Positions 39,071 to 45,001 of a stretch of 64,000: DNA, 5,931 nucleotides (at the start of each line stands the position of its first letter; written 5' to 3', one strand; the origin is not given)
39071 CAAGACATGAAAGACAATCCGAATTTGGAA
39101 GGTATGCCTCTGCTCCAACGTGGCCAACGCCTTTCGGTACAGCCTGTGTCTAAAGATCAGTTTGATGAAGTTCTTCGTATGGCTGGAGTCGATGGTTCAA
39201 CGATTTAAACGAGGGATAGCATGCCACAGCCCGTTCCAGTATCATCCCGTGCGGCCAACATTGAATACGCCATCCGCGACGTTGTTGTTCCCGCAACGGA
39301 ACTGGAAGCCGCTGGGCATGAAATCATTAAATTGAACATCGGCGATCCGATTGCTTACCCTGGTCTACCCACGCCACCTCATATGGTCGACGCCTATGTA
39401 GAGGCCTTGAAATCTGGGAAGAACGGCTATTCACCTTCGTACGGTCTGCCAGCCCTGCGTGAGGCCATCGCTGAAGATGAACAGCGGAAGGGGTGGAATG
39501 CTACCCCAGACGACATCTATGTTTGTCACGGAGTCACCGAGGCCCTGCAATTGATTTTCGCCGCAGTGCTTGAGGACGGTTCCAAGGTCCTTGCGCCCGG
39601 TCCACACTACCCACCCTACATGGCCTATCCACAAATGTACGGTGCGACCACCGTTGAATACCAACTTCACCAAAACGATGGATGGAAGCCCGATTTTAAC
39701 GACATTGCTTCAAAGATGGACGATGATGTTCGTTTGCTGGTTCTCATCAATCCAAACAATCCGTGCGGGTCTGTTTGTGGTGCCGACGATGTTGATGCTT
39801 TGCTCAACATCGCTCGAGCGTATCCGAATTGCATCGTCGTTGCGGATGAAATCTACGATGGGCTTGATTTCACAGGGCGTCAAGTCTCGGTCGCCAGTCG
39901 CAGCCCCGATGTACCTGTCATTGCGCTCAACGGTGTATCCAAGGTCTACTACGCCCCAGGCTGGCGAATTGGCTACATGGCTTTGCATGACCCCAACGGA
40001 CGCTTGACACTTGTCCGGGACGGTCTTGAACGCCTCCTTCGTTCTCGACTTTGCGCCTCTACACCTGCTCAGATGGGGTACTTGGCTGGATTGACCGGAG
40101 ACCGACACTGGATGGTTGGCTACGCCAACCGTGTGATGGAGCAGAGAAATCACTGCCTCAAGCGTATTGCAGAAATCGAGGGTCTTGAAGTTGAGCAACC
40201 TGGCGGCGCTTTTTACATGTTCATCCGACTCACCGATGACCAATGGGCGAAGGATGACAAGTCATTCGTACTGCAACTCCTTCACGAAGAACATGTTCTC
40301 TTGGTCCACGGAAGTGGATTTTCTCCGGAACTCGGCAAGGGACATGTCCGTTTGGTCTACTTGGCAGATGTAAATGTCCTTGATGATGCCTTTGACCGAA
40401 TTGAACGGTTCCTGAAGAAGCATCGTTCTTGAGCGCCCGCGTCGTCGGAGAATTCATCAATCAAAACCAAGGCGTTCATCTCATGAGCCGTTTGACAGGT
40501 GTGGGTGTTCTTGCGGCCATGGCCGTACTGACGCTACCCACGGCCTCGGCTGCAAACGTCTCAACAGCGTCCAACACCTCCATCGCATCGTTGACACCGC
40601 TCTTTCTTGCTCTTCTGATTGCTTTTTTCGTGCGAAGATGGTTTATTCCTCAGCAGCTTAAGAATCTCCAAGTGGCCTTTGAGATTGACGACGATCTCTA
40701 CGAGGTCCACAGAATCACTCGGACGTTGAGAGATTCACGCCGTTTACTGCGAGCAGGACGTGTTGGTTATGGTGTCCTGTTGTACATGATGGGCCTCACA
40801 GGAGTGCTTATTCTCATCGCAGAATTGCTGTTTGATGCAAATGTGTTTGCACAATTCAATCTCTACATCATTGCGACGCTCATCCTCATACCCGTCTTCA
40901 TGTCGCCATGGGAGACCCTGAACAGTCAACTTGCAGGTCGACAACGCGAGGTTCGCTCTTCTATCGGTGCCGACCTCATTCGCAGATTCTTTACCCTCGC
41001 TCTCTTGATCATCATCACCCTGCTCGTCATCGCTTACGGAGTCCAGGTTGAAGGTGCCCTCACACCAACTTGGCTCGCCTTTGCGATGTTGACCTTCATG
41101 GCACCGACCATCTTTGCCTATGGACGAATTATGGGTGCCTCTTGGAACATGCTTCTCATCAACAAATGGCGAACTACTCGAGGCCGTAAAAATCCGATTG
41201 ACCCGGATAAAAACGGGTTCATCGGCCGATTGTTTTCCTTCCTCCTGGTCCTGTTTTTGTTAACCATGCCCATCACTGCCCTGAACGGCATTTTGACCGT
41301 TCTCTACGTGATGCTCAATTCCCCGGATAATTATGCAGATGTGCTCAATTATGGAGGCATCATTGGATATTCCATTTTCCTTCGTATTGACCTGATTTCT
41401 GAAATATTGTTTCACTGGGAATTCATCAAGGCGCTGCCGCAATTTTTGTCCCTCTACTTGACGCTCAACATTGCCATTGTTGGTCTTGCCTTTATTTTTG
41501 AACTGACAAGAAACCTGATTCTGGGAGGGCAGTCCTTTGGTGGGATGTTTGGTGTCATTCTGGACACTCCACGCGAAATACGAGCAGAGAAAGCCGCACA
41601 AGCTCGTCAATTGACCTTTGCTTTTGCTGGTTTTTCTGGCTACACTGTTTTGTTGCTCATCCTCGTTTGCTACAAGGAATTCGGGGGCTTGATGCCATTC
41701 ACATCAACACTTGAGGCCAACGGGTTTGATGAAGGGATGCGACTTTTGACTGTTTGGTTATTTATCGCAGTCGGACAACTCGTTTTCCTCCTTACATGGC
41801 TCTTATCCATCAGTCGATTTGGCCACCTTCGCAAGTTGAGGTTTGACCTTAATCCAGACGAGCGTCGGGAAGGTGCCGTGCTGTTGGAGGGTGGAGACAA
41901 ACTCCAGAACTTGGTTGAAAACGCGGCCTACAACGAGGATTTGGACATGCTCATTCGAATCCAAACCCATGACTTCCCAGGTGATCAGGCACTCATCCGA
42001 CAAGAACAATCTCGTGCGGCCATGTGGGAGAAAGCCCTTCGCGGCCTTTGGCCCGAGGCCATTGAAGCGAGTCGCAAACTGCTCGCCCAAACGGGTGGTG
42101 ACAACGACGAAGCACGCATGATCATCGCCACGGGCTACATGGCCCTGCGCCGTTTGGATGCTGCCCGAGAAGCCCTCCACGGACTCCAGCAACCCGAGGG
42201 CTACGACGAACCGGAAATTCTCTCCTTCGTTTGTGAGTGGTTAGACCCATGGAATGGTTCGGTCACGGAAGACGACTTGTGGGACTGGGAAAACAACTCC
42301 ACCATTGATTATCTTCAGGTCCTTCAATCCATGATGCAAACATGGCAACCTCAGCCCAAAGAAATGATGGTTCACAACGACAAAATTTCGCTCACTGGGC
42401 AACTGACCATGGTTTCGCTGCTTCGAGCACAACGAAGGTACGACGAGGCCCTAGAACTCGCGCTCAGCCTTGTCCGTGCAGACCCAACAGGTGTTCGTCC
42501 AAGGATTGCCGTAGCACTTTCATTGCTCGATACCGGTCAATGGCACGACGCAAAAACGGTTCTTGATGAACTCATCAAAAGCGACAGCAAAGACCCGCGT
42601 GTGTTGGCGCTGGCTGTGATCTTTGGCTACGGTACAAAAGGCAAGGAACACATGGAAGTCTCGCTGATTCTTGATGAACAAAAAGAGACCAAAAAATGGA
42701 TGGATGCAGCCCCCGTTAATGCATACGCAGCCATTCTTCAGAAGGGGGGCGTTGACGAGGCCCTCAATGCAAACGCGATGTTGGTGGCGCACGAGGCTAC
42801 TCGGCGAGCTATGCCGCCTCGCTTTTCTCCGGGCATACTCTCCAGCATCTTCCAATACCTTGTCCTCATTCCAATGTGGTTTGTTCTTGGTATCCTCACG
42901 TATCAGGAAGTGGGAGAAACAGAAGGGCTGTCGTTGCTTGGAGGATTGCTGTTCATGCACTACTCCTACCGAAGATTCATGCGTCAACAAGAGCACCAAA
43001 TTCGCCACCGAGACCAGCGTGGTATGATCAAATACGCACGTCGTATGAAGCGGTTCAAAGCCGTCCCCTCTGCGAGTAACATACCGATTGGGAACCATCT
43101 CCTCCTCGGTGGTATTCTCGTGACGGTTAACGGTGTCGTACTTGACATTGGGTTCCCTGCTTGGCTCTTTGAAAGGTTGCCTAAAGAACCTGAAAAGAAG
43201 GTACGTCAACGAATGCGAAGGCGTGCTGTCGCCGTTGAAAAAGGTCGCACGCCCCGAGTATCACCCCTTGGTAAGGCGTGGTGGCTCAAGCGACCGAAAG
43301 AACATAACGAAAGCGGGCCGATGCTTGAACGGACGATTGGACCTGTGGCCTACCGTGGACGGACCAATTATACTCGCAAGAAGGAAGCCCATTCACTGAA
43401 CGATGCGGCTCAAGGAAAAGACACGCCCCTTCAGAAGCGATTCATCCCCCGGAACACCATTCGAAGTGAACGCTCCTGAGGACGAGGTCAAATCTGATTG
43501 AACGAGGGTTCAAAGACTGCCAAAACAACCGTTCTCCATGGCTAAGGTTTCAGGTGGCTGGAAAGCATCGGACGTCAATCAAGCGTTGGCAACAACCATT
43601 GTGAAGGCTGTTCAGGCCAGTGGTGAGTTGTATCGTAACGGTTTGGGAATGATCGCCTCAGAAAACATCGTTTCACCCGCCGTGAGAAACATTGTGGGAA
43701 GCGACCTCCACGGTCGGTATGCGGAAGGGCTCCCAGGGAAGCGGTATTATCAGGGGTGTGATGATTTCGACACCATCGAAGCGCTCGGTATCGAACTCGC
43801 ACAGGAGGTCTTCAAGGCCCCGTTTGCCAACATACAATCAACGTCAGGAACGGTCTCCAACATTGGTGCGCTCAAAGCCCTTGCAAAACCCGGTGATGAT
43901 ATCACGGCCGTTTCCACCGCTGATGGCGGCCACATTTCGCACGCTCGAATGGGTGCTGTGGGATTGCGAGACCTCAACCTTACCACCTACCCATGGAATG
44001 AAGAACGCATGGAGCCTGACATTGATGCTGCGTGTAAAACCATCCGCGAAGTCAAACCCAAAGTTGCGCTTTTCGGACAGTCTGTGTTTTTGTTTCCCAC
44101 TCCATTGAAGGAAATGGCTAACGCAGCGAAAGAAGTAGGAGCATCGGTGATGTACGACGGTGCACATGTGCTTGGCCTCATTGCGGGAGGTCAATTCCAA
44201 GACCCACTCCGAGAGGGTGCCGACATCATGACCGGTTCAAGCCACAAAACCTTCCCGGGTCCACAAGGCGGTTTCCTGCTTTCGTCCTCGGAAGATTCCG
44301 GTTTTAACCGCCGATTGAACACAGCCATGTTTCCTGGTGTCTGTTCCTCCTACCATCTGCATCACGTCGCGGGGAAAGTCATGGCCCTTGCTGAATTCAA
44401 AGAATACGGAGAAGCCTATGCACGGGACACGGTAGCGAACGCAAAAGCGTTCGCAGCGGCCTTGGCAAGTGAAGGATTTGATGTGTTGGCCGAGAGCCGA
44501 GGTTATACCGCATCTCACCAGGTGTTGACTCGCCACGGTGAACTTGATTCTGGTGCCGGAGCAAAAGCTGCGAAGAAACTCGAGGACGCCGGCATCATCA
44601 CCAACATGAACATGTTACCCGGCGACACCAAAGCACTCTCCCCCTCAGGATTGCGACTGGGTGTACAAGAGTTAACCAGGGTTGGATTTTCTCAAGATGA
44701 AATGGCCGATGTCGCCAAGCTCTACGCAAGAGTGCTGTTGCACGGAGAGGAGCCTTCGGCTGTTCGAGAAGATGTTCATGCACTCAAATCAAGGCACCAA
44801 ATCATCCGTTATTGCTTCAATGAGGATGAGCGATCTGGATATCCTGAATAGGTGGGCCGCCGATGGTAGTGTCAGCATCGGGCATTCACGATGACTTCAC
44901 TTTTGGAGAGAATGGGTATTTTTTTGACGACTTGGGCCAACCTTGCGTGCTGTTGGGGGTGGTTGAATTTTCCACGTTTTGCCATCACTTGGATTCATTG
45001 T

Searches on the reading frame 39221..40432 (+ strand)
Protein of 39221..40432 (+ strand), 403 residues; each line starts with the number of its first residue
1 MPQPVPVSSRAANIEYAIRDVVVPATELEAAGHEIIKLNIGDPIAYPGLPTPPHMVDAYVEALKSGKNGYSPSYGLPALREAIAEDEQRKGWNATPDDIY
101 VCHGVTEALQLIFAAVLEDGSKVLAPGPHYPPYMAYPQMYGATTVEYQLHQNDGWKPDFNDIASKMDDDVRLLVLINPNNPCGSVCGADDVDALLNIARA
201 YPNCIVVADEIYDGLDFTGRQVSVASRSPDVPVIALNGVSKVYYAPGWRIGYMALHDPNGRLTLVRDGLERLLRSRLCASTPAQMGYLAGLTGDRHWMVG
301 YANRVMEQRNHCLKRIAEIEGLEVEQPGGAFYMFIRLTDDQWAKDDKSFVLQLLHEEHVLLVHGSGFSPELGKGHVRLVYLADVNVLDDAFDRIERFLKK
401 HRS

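Call 68: search_protein_families(library=pfam, proteins=[window:39221-40432:+], max_evalue=0.00001)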
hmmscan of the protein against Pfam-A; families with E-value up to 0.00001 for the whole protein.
window:39221-40432:+ (403 aa): 1 family
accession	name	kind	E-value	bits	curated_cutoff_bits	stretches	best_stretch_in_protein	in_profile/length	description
PF00155.27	Aminotran_1_2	-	7.9e-51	173.8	19.7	1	34-385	2-352/361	Aminotransferase class I and II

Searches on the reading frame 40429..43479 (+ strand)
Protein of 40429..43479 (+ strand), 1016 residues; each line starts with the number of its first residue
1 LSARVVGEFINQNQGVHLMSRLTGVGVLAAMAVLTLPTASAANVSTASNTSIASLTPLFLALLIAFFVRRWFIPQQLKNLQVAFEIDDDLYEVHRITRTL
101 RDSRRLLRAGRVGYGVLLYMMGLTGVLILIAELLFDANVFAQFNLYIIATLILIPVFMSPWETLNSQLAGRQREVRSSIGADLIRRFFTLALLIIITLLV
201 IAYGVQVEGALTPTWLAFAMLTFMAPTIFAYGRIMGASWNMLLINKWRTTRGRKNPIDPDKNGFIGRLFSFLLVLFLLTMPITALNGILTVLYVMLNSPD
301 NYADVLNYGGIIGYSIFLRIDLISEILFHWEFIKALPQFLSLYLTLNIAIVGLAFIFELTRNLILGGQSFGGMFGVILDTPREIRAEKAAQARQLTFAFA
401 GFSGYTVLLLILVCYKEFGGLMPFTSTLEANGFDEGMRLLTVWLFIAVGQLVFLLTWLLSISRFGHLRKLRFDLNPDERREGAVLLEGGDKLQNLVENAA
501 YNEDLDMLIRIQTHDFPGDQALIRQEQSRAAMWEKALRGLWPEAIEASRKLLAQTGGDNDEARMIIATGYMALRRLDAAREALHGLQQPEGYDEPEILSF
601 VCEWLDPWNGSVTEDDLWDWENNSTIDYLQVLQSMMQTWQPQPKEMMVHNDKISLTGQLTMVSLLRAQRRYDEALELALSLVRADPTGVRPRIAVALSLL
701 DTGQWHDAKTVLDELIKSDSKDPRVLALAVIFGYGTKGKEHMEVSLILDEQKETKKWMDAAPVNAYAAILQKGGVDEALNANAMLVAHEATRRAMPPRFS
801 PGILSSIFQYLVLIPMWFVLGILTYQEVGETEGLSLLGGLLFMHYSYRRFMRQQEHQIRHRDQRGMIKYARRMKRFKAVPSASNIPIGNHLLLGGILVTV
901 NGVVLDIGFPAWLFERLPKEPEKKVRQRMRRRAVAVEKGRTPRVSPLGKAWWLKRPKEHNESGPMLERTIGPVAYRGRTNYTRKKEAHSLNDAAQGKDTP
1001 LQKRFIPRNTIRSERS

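Call 68: search_protein_families(library=pfam, proteins=[window:40429-43479:+], max_evalue=0.00001)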
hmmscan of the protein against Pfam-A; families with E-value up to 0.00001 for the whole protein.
window:40429-43479:+ (1016 aa): 3 families
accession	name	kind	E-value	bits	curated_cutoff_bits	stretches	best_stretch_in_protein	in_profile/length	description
PF14559.12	TPR_19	-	2.6e-08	34.5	25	1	665-728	1-64/68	Tetratricopeptide repeat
PF13428.12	TPR_14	-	3e-06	27.8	23.5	0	658-690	4-36/44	Tetratricopeptide repeat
PF13432.12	TPR_16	-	3.8e-06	27.7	32.7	0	664-687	40-63/65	Tetratricopeptide repeat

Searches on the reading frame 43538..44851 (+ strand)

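Call 68: search_protein_families(library=pfam, proteins=[window:43538-44851:+], max_evalue=0.00001)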
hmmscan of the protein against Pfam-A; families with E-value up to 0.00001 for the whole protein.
window:43538-44851:+ (437 aa): 2 families
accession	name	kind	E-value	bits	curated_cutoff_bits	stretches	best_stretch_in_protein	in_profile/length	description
PF00464.25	SHMT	-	1.1e-70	238.7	27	1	21-394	8-397/399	Serine hydroxymethyltransferase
PF00155.27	Aminotran_1_2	-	4e-07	30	19.7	1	88-325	52-306/361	Aminotransferase class I and II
